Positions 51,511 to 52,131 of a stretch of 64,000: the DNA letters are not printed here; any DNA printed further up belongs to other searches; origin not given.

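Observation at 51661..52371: Response regulator with inverted architecture and an N-terminal Cys/His-rich domain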

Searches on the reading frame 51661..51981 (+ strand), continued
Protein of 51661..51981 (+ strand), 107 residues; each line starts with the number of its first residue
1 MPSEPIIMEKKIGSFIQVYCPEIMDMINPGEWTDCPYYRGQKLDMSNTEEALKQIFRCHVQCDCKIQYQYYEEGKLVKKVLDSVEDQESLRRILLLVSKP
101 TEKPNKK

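Call 43: search_solved_structures(query=A4, max_evalue=10, show_alignments=3)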
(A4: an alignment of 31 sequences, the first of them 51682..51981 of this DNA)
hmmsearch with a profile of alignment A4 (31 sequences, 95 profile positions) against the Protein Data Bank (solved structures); distinct sequences matched with E-value up to 10: 4.
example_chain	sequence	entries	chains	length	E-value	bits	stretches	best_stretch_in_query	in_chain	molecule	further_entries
6cp9_B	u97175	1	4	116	0.11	15.7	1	22-81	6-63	CdiI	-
8ys3_A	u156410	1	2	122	0.36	14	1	13-73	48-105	Thioredoxin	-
4v7p_B2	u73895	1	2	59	0.83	12.9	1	8-36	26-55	50S ribosomal protein L32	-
4v4i_Y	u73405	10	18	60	0.86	12.8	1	8-36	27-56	50S ribosomal protein L32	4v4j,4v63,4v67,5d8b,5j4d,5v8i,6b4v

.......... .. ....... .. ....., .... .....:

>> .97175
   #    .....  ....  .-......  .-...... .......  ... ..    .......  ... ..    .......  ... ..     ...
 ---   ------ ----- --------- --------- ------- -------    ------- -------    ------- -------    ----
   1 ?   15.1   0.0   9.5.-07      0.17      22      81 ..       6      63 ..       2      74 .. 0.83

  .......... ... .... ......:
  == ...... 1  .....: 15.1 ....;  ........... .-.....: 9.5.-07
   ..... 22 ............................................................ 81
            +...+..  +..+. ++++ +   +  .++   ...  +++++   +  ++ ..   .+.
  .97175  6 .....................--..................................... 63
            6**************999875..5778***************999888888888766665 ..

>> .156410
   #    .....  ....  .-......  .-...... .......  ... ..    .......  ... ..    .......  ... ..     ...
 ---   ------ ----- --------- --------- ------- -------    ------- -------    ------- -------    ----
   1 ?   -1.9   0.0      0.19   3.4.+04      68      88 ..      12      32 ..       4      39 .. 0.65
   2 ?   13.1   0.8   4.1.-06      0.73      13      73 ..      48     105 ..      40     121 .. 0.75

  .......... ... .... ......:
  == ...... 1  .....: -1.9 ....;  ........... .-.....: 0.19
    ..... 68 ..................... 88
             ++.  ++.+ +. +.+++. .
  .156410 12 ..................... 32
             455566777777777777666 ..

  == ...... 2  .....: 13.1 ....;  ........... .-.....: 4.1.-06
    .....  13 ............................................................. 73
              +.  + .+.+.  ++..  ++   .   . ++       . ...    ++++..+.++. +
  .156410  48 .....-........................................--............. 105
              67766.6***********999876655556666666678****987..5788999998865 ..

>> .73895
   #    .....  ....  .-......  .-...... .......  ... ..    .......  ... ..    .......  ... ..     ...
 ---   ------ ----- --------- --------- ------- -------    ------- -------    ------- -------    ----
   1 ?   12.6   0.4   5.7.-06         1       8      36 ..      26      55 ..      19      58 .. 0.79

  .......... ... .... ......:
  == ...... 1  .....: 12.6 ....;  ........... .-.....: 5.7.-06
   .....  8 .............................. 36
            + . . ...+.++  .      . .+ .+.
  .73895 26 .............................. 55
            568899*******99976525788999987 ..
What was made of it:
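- The best PDB sequence hits include thioredoxin (E 0.36), aligning C13 with the active-site Cys and C51/C55 with Cys69/Cys73 (call 43).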

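Call 44: search_protein_families(library=pfam, alignment_id=A4, max_evalue=10)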
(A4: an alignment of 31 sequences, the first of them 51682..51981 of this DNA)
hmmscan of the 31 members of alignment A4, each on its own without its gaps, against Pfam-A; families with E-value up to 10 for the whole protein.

A. member 1, window:51682-51981:+ (100 aa): 1 family
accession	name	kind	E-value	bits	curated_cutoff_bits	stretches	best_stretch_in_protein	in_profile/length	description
PF03293.19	Pox_RNA_pol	-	0.033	14.3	25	1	52-79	67-93/160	Poxvirus DNA-directed RNA polymerase, 18 kD subunit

B. families by the number of members that match (of 31 scanned): 16 families
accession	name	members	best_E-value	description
PF18279.7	zf-WRNIP1_ubi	13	0.15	Werner helicase-interacting protein 1 ubiquitin-binding domain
PF13240.11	Zn_Ribbon_1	10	0.015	zinc-ribbon domain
PF03293.19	Pox_RNA_pol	9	0.031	Poxvirus DNA-directed RNA polymerase, 18 kD subunit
PF18439.7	zf_UBZ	9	0.087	Ubiquitin-Binding Zinc Finger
PF10601.15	zf-LITAF-like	5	0.05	LITAF-like zinc ribbon domain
PF08271.17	Zn_Ribbon_TF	5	0.11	TFIIB zinc-binding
PF02591.20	Zn_ribbon_9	4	0.031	C4-type zinc ribbon domain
PF13248.11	Zn_ribbon_3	4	0.039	zinc-ribbon domain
PF12773.13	DZR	3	0.077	Double zinc ribbon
PF05222.21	AlaDh_PNT_N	2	0.1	Alanine dehydrogenase/PNT, N-terminal domain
PF13895.12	Ig_2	2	0.15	Immunoglobulin domain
PF22747.2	Zn_ribbon_DUF2089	1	0.0071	DUF2089 zinc ribbon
PF14369.11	Zn_ribbon_19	1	0.065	zinc-ribbon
PF15817.10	TMEM40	1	0.13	Transmembrane protein 40 family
PF02337.22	Gag_p10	1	0.2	Retroviral GAG p10 protein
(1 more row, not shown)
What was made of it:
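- Closest known: Zinc ribbons. Same: Weak matches appear in calls 43 and 44.
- Sub-threshold zinc-ribbon matches occur: Zn_Ribbon_1 in 10 of 31 members with best E 0.015, TFIIB-type in 5, and the L32 zinc ribbon in PDB at E 0.8 (calls 43, 44).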

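Call 45: find_encoding_contigs(protein=P0033, flank=9000, max_places=2)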
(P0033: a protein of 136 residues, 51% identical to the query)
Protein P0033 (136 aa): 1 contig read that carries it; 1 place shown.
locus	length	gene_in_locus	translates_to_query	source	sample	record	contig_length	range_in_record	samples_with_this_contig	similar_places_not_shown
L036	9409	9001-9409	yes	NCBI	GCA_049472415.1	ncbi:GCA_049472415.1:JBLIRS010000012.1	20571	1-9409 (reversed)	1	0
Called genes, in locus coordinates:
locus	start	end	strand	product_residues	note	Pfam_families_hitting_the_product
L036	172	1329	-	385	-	PF00465:Fe-ADH, PF13685:Fe-ADH_2 (weak), PF25137:ADH_Fe_C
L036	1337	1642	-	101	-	PF03992:ABM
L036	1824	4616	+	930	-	PF00027:cNMP_binding, PF00158:Sigma54_activat, PF14532:Sigma54_activ_2, PF25601:AAA_lid_14, PF12801:Fer4_5 (weak)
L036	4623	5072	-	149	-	-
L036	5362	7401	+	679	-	PF12838:Fer4_7 (weak), PF13237:Fer4_10 (weak), PF14697:Fer4_21 (weak), PF25160:LdpA_Fe-S-bd (weak), PF02906:Fe_hyd_lg_C, PF04060:FeS, PF00512:HisKA, PF02518:HATPase_c, +1 more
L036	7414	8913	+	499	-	PF00072:Response_reg, PF13188:PAS_8 (weak), PF00512:HisKA, PF02518:HATPase_c, PF14501:HATPase_c_5 (weak)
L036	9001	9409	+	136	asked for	?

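Call 46: find_encoding_contigs(protein=P0036, flank=9000, max_places=2)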
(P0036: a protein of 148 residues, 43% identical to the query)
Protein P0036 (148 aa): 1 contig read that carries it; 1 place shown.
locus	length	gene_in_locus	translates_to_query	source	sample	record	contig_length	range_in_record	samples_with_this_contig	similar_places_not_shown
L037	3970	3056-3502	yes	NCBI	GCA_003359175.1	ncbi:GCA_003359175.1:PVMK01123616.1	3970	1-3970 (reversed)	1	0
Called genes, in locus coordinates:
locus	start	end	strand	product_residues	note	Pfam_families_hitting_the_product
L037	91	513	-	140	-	PF10418:DHODB_Fe-S_bind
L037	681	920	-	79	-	-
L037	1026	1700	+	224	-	PF00027:cNMP_binding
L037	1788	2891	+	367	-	PF00072:Response_reg (weak), PF00512:HisKA (weak), PF02518:HATPase_c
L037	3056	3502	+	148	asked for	-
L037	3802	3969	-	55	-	?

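Call 47: find_encoding_contigs(protein=P0034, flank=9000, max_places=2)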
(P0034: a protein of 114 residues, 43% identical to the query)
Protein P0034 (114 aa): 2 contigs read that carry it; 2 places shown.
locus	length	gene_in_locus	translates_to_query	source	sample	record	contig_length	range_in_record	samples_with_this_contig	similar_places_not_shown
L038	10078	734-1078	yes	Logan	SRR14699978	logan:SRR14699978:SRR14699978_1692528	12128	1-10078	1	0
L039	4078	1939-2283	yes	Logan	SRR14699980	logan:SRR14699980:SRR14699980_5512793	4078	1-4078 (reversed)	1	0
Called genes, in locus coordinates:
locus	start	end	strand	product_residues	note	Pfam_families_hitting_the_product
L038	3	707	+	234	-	?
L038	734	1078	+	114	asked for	-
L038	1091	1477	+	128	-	PF00072:Response_reg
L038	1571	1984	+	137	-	PF00072:Response_reg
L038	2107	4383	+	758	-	PF00175:NAD_binding_1 (weak), PF10418:DHODB_Fe-S_bind, PF13738:Pyr_redox_3 (faint), PF14691:Fer4_20, PF00070:Pyr_redox (weak), PF07992:Pyr_redox_2, PF13450:NAD_binding_8 (weak), PF00070:Pyr_redox (weak), +1 more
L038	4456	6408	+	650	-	PF17203:sCache_3_2 (faint), PF17201:Cache_3-Cache_2, PF17202:sCache_3_3, PF00672:HAMP, PF00512:HisKA, PF02518:HATPase_c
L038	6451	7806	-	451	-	PF01943:Polysacc_synt, PF13440:Polysacc_synt_3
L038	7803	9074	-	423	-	PF13439:Glyco_transf_4 (weak), PF13579:Glyco_trans_4_4 (weak), PF00534:Glycos_transf_1, PF13692:Glyco_trans_1_4, PF13524:Glyco_trans_1_2 (weak)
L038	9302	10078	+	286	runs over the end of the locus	PF00892:EamA, PF03151:TPT (faint), PF00892:EamA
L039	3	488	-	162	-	?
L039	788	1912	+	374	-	PF00072:Response_reg, PF00512:HisKA, PF02518:HATPase_c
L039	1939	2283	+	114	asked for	-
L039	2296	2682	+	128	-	PF00072:Response_reg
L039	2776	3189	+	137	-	PF00072:Response_reg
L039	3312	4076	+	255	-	?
